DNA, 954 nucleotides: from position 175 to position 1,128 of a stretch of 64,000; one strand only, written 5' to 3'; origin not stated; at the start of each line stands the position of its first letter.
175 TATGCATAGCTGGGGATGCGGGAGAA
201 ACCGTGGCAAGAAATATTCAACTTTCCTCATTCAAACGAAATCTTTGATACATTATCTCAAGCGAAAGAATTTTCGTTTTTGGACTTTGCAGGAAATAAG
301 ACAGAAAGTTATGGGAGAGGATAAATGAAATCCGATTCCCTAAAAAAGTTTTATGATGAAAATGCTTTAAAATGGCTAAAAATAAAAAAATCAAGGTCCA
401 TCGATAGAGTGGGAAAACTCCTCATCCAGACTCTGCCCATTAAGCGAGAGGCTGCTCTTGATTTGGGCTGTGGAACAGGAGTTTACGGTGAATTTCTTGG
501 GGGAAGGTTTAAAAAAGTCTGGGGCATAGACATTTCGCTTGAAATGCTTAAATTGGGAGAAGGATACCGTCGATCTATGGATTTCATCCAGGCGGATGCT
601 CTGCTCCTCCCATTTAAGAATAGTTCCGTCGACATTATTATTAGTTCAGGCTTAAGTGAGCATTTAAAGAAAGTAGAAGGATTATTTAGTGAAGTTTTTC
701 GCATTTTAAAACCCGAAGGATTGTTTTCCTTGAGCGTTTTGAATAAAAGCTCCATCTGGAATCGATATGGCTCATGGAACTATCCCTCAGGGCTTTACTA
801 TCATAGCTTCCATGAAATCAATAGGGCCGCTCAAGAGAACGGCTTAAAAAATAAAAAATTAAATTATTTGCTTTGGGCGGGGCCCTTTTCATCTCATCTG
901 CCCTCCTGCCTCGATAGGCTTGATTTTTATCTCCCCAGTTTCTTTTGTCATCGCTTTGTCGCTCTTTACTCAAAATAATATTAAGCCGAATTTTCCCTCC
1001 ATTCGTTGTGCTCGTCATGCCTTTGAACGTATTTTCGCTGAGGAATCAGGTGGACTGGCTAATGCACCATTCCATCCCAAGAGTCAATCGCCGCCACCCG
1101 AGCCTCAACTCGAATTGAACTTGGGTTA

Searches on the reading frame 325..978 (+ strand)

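Call 59: search_protein_families(library=pfam, proteins=[window:325-978:+], max_evalue=0.00001)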
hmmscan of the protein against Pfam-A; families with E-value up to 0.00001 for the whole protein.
window:325-978:+ (217 aa): 6 families
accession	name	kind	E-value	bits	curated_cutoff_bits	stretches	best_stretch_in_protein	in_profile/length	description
PF08241.18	Methyltransf_11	-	7.6e-21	75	21.2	1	45-135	1-94/95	Methyltransferase domain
PF13649.12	Methyltransf_25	-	5e-18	66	27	1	45-132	2-97/97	Methyltransferase domain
PF13489.12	Methyltransf_23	-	7.8e-16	58.7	27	1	39-176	21-161/164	Methyltransferase domain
PF13847.12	Methyltransf_31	-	6.5e-14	52.3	27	1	42-140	5-113/145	Methyltransferase domain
PF08242.18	Methyltransf_12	-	1.5e-13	51.7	30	1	45-134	1-98/98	Methyltransferase domain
PF01209.24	Ubie_methyltran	-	7.9e-09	35.6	20.1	1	41-145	48-158/233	ubiE/COQ5 methyltransferase family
